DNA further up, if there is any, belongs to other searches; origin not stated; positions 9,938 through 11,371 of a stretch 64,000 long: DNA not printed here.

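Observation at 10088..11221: Dienelactone-hydrolase esterase fused to a C-terminal cupredoxin-like domain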

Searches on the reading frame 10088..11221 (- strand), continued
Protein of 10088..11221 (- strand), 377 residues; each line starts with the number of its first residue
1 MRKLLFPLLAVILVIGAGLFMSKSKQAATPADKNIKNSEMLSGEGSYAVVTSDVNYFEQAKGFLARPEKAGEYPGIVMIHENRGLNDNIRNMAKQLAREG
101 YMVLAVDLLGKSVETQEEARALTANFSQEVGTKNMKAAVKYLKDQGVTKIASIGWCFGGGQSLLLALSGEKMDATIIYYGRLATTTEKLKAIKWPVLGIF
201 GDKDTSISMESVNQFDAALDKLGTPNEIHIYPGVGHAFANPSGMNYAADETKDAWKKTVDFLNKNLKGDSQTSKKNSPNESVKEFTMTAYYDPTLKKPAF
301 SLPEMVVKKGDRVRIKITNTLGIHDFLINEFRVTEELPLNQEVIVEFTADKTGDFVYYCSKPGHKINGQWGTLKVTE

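Call 64: predict_structure(alignment_id=A6)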
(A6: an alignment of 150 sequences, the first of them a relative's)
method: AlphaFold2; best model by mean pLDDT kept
length: 377 residues; sequences in the alignment: 150
mean_pLDDT: 93.0   pTM: 0.69
mean pLDDT of the five models: 93.0, 93.0, 92.7, 91.9, 91.0
residues with pLDDT >= 90: 330; 70-90: 23; 50-70: 15; < 50: 9
segments of 3 or more residues with pLDDT < 50: 25-28, 273-277
pLDDT, mean of each block of 10 residues (from residue 1): 83 87 56 84 94 96 97 96 95 97 98 94 96 98 97 96 98 97 97 98 96 98 98 92 91 96 88 52 96 97 97 97 97 97 96 98 97 98
secondary structure, 60 per line:
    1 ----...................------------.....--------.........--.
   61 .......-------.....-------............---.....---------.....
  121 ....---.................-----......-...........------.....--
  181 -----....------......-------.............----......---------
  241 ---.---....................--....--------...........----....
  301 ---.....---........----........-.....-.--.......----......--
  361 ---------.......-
elements in order: H5-23 H37-40 E49-57 E60-67 E75-79 H87-98 E102-106 H116-124 H128-144 E150-155 H157-167 E174-178 H186-189 E196-201 H209-221 E226-231 H248-267 H270-273 E282-292 E297-300 E304-308 E312-319 E324-328 E333-337 E342-348 E353-358 E370-376

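Call 73: search_protein_families(library=pfam, proteins=[P0253, P0289, P0311, P0320, P0297, P0293, P0312, P0268, P0050], max_evalue=0.001)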
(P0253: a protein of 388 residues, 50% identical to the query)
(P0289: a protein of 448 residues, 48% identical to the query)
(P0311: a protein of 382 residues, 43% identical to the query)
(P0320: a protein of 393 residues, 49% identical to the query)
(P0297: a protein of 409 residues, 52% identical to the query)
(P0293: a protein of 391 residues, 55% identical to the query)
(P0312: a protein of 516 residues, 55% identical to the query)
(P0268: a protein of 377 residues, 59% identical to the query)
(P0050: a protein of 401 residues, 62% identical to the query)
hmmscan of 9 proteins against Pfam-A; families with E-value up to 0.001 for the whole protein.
P0253 (388 aa): 11 families
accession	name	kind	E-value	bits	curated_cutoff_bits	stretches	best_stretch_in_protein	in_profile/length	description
PF01738.24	DLH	-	2e-52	178.4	21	1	71-276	3-215/217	Dienelactone hydrolase family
PF12740.14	PETase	-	1.6e-09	38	28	1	78-269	50-230/263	PET hydrolase-like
PF00326.27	Peptidase_S9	-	2.5e-07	30.8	22.6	1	199-270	136-208/213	Prolyl oligopeptidase family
PF13473.12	Cupredoxin_1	-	1.7e-06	28.4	27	1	306-387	27-104/104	Cupredoxin-like domain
PF12695.13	Abhydrolase_5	-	2.4e-05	24.6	27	1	136-249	32-141/164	Alpha/beta hydrolase family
PF08840.17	BAAT_C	-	4.5e-05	24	20.9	0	148-222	7-83/210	BAAT / Acyl-CoA thioester hydrolase C terminal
PF07224.18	Chlorophyllase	-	5.3e-05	22.6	26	1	73-182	33-137/301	Chlorophyllase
PF02230.22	Abhydrolase_2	-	0.00033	21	23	1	143-250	86-201/217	Phospholipase/Carboxylesterase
PF00561.26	Abhydrolase_1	-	0.00033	20.9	25.8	0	101-183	19-91/245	alpha/beta hydrolase fold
PF00127.26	Copper-bind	-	0.00052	20.8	21.2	0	345-388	60-99/99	Copper binding proteins, plastocyanin/azurin family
PF07731.20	Cu-oxidase_2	-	0.00095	19.4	20.4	0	340-387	86-133/137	Multicopper oxidase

P0289 (448 aa): 8 families
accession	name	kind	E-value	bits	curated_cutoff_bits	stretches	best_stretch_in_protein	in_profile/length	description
PF01738.24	DLH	-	4.2e-53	180.6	21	1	94-299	3-215/217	Dienelactone hydrolase family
PF13473.12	Cupredoxin_1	-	6.1e-06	26.6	27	1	371-447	32-104/104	Cupredoxin-like domain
PF00326.27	Peptidase_S9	-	6.2e-06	26.3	22.6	0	227-291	143-206/213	Prolyl oligopeptidase family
PF07731.20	Cu-oxidase_2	-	8.7e-06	26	20.4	0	405-447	91-133/137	Multicopper oxidase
PF00127.26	Copper-bind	-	9.1e-06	26.5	21.2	1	395-448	37-99/99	Copper binding proteins, plastocyanin/azurin family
PF12740.14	PETase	-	3.1e-05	24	28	1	101-283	50-223/263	PET hydrolase-like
PF07224.18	Chlorophyllase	-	6.1e-05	22.4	26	1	96-205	33-137/301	Chlorophyllase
PF07732.21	Cu-oxidase_3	-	0.00013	22.5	21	0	374-448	27-115/119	Multicopper oxidase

P0311 (382 aa): 8 families
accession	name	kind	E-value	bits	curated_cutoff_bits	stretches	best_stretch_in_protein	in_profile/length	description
PF01738.24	DLH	-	5.5e-51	173.7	21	1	64-271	2-216/217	Dienelactone hydrolase family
PF00326.27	Peptidase_S9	-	1.9e-07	31.2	22.6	1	193-257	136-201/213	Prolyl oligopeptidase family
PF12740.14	PETase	-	6.4e-06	26.2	28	1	75-274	53-239/263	PET hydrolase-like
PF00561.26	Abhydrolase_1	-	9.8e-06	25.8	25.8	1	91-175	16-89/245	alpha/beta hydrolase fold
PF00127.26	Copper-bind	-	0.00014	22.6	21.2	1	339-382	60-99/99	Copper binding proteins, plastocyanin/azurin family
PF12146.15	Hydrolase_4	-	0.00023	21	27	0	193-244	185-234/239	Serine aminopeptidase, S33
PF07731.20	Cu-oxidase_2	-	0.00039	20.6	20.4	0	335-382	87-134/137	Multicopper oxidase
PF12695.13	Abhydrolase_5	-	0.00097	19.4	27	0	137-243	39-141/164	Alpha/beta hydrolase family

P0320 (393 aa): 7 families
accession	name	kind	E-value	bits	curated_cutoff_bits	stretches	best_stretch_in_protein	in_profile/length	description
PF01738.24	DLH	-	1.6e-51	175.4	21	1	67-273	3-216/217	Dienelactone hydrolase family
PF00326.27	Peptidase_S9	-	6e-07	29.6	22.6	1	193-264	137-206/213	Prolyl oligopeptidase family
PF07224.18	Chlorophyllase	-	1.1e-05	24.8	26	1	63-179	28-138/301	Chlorophyllase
PF12740.14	PETase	-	4.6e-05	23.4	28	1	76-265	52-230/263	PET hydrolase-like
PF00127.26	Copper-bind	-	9.4e-05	23.2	21.2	0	320-393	18-99/99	Copper binding proteins, plastocyanin/azurin family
PF08840.17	BAAT_C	-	0.0001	22.9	20.9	0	145-218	8-83/210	BAAT / Acyl-CoA thioester hydrolase C terminal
PF13473.12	Cupredoxin_1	-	0.00019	21.9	27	1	319-392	35-104/104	Cupredoxin-like domain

P0297 (409 aa): 10 families
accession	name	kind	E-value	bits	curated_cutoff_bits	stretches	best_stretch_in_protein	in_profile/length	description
PF01738.24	DLH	-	1.2e-54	185.6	21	1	105-310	3-215/217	Dienelactone hydrolase family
PF00326.27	Peptidase_S9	-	8.8e-11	42.1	22.6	1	135-208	6-77/213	Prolyl oligopeptidase family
PF12146.15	Hydrolase_4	-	4.6e-06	26.5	27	0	132-215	20-96/239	Serine aminopeptidase, S33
PF07224.18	Chlorophyllase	-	6.8e-06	25.5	26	1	103-216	29-137/301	Chlorophyllase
PF00561.26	Abhydrolase_1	-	9.2e-06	25.9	25.8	1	127-215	18-89/245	alpha/beta hydrolase fold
PF12740.14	PETase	-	2.8e-05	24.1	28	1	114-259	52-187/263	PET hydrolase-like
PF00127.26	Copper-bind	-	0.00028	21.7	21.2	0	356-409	37-99/99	Copper binding proteins, plastocyanin/azurin family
PF07732.21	Cu-oxidase_3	-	0.00036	21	21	0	352-409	53-115/119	Multicopper oxidase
PF13473.12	Cupredoxin_1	-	0.00048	20.5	27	0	331-408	31-104/104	Cupredoxin-like domain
PF12695.13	Abhydrolase_5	-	0.00068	19.9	27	0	177-259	39-120/164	Alpha/beta hydrolase family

P0293 (391 aa): 4 families
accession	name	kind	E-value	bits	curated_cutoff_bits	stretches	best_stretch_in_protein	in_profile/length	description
PF01738.24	DLH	-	1.9e-44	152.3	21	1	70-274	2-215/217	Dienelactone hydrolase family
PF10648.15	Gmad2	-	3.6e-14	53.3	25.7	1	287-373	2-83/86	Immunoglobulin-like domain of bacterial spore germination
PF12740.14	PETase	-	0.00011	22.2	28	1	54-219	26-184/263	PET hydrolase-like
PF00326.27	Peptidase_S9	-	0.00077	19.4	22.6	0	202-259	143-199/213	Prolyl oligopeptidase family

P0312 (516 aa): 5 families
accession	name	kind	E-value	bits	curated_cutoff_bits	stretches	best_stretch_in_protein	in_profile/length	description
PF01738.24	DLH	-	1.2e-51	175.8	21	1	308-512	3-216/217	Dienelactone hydrolase family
PF04264.18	YceI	-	5.3e-18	66.3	23.7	1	123-269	21-150/150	YceI-like domain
PF00561.26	Abhydrolase_1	-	1.4e-07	31.9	25.8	1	327-415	15-89/245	alpha/beta hydrolase fold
PF00326.27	Peptidase_S9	-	4.9e-06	26.6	22.6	0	439-505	143-208/213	Prolyl oligopeptidase family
PF12740.14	PETase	-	1.3e-05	25.2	28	1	316-459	51-187/263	PET hydrolase-like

P0268 (377 aa): 4 families
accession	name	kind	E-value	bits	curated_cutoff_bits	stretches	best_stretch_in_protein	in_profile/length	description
PF01738.24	DLH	-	5.9e-51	173.6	21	1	167-372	2-215/217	Dienelactone hydrolase family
PF00326.27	Peptidase_S9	-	1.5e-05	25.1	22.6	0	299-375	142-211/213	Prolyl oligopeptidase family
PF12740.14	PETase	-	5.8e-05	23.1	28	1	177-316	52-183/263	PET hydrolase-like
PF07224.18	Chlorophyllase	-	0.00031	20.1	26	1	171-277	34-138/301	Chlorophyllase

P0050 (401 aa): 4 families
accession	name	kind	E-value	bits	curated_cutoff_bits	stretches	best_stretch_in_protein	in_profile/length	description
PF01738.24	DLH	-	7.9e-46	156.8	21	1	61-265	2-215/217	Dienelactone hydrolase family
PF03724.22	META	-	2.9e-18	66.3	24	1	290-397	3-108/109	META domain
PF00326.27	Peptidase_S9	-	7.8e-07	29.2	22.6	0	193-256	143-205/213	Prolyl oligopeptidase family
PF08840.17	BAAT_C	-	7.7e-05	23.3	20.9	0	137-188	7-61/210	BAAT / Acyl-CoA thioester hydrolase C terminal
